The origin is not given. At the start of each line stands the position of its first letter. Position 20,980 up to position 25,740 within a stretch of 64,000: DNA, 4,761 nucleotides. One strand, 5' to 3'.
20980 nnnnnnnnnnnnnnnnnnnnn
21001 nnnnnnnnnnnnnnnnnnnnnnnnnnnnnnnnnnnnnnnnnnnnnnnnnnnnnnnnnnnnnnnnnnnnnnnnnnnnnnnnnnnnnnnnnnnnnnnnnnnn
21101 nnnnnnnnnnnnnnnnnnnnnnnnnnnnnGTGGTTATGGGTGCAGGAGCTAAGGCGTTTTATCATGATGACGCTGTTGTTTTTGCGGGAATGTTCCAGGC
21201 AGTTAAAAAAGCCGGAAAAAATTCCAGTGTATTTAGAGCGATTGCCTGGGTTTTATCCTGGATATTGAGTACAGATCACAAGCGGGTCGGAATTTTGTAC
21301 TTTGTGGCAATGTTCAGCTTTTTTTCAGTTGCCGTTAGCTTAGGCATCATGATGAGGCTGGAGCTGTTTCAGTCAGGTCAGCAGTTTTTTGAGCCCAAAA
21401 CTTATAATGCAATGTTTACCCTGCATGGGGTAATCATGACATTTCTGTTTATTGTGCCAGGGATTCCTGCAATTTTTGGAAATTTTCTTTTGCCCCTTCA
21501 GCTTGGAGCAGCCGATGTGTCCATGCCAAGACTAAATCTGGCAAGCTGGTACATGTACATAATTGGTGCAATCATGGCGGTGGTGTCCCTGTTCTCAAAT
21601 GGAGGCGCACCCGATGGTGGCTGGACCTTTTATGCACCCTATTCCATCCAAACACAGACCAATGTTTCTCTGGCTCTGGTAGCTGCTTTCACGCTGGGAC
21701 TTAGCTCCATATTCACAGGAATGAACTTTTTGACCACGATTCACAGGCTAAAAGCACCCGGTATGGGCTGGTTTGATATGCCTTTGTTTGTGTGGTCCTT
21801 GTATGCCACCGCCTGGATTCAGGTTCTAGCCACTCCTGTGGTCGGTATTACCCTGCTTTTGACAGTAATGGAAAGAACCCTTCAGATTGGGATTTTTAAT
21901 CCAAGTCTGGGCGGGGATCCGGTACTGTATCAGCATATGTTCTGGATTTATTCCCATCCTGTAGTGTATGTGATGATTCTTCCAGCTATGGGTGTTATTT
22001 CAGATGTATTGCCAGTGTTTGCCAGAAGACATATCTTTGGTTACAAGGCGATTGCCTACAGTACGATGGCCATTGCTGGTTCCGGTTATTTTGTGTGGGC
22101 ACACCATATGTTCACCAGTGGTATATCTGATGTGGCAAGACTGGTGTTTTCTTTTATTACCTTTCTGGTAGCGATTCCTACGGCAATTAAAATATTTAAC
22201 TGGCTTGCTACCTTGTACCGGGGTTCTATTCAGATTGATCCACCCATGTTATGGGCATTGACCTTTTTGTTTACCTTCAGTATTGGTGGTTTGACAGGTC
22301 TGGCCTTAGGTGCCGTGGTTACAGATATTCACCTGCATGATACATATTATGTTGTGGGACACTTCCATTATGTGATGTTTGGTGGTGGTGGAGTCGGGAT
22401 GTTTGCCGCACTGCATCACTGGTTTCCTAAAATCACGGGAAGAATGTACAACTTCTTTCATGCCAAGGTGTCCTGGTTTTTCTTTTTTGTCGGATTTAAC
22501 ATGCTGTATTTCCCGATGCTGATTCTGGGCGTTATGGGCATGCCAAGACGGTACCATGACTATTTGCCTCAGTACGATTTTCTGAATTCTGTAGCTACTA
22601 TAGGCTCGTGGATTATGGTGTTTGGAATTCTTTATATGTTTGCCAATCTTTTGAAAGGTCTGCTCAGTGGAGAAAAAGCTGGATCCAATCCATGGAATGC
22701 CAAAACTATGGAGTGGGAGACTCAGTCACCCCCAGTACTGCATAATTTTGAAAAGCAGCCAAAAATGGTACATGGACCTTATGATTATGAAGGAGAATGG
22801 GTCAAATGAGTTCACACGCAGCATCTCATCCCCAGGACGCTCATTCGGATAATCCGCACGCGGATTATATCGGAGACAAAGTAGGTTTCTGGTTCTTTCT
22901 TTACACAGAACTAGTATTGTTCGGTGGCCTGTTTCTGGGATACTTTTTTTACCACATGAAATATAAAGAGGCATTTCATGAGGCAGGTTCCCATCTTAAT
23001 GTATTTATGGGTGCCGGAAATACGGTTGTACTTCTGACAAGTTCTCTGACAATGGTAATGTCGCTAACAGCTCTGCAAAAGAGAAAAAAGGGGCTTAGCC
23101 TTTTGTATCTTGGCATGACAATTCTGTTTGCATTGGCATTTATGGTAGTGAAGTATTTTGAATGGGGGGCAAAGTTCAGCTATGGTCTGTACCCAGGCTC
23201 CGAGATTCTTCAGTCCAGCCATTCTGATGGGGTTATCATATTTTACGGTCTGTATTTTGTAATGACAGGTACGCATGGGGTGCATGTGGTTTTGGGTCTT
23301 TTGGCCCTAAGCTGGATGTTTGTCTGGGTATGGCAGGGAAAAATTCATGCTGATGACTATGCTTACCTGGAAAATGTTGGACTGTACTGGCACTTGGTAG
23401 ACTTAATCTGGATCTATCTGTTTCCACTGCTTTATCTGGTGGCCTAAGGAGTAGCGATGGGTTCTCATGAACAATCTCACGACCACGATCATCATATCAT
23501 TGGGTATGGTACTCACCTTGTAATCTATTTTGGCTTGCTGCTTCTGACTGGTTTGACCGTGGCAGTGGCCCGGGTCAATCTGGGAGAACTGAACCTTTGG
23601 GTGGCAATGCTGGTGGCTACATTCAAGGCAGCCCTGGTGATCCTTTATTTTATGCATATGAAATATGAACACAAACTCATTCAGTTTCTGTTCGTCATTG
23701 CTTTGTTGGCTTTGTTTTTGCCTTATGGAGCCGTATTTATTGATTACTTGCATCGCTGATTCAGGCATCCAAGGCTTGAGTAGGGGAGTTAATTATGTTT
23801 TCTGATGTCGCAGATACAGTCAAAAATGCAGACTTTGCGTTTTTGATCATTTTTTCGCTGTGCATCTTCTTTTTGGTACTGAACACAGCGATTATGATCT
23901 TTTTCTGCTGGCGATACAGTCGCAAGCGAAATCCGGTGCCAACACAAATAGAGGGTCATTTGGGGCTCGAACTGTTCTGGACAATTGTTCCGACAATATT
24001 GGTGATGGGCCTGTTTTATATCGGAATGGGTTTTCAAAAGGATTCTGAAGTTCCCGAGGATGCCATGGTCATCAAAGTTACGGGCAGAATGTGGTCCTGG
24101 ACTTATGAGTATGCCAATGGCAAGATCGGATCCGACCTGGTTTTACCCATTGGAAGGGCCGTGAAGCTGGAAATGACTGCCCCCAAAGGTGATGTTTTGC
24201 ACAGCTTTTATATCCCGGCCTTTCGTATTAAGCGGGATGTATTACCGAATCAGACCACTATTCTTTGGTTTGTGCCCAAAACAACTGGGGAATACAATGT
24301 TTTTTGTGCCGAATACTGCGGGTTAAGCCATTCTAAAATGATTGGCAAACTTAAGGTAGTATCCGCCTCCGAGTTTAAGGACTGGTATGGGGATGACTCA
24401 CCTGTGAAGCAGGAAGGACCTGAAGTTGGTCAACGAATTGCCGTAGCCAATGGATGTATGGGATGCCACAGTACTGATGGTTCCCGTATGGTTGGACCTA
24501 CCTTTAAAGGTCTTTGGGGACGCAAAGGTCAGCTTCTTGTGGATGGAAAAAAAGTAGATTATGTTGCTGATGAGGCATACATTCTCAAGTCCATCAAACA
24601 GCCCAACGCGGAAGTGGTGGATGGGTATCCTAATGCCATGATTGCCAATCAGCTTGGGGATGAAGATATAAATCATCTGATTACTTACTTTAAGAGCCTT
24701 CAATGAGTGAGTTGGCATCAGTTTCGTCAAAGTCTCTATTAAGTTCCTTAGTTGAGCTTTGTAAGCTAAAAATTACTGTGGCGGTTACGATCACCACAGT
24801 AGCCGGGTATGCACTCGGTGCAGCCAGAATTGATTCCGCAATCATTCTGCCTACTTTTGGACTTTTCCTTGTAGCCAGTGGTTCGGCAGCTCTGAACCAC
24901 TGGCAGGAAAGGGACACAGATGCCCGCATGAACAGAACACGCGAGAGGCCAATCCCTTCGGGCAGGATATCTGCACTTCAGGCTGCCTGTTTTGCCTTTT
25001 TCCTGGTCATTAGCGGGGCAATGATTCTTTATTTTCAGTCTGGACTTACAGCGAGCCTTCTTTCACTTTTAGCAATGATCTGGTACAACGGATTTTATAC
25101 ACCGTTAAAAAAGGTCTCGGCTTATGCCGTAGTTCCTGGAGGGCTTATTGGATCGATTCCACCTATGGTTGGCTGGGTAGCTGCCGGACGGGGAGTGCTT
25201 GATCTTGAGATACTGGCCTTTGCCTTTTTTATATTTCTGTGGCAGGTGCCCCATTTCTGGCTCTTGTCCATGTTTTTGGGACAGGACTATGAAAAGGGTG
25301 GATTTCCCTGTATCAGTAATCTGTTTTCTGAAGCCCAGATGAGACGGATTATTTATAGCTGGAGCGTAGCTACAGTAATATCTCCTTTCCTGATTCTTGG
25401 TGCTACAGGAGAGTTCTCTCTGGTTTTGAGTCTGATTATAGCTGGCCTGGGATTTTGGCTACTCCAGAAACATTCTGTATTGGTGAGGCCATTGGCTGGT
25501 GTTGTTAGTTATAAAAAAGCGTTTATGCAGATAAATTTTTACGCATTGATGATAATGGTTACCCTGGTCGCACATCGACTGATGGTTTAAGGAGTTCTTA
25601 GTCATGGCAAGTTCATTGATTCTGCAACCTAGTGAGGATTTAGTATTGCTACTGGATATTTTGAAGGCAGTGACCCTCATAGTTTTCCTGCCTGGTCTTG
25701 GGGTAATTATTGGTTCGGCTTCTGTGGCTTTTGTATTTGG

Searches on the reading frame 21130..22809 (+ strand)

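Call 7: search_protein_families(library=pfam, proteins=[window:21130-22809:+], max_evalue=0.01)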
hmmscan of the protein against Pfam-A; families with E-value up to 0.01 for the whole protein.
window:21130-22809:+ (559 aa): 1 family
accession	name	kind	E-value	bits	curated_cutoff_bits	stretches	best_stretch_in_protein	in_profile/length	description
PF00115.25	COX1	-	1.9e-142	475.6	34.8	1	52-495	1-436/436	Cytochrome C and Quinol oxidase polypeptide I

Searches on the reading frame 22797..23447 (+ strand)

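Call 7: search_protein_families(library=pfam, proteins=[window:22797-23447:+], max_evalue=0.01)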
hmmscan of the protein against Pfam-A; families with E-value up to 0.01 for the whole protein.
window:22797-23447:+ (216 aa): 1 family
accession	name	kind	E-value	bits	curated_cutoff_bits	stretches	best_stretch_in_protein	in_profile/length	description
PF00510.24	COX3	-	9.1e-11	42.5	23.8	1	25-214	74-255/258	Cytochrome c oxidase subunit III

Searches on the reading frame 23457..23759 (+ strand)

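Call 97: search_protein_families(library=pfam, proteins=[window:23457-23759:+], max_evalue=0.001)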
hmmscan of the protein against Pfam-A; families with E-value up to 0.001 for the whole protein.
window:23457-23759:+ (100 aa): 1 family
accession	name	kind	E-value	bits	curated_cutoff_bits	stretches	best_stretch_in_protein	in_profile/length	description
PF03626.19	COX4_pro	-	1.2e-14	54.8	28.9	1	22-87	2-68/72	Prokaryotic Cytochrome C oxidase subunit IV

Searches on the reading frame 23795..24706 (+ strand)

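Call 7: search_protein_families(library=pfam, proteins=[window:23795-24706:+], max_evalue=0.01)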
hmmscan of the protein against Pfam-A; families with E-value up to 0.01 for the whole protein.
window:23795-24706:+ (303 aa): 4 families
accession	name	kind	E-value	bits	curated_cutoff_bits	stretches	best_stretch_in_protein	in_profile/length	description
PF00116.26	COX2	-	4.5e-15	56.1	22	1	113-182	46-113/120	Cytochrome C oxidase subunit II, periplasmic domain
PF02790.20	COX2_TM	-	2.5e-07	31.2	22.8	1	17-71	26-79/88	Cytochrome C oxidase subunit II, transmembrane domain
PF00034.26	Cytochrom_C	-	3e-06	28.9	21.3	1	212-302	4-89/90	Cytochrome c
PF13473.12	Cupredoxin_1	-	1.3e-05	25.6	27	1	113-172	35-93/104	Cupredoxin-like domain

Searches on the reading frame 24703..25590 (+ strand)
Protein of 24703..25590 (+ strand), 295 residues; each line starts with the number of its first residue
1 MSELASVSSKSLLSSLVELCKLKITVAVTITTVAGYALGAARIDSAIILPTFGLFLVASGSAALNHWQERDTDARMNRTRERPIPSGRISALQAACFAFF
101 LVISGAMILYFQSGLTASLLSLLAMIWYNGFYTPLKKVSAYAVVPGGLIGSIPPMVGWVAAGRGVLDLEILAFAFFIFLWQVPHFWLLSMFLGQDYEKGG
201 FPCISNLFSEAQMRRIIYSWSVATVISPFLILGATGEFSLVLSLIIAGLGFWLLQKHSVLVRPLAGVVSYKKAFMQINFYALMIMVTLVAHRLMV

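Call 7: search_protein_families(library=pfam, proteins=[window:24703-25590:+], max_evalue=0.01)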
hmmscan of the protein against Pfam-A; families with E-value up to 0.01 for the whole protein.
window:24703-25590:+ (295 aa): 1 family
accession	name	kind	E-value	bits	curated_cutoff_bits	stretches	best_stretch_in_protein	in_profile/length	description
PF01040.23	UbiA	-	1.3e-41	142.9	34.2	1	29-256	2-230/250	UbiA prenyltransferase family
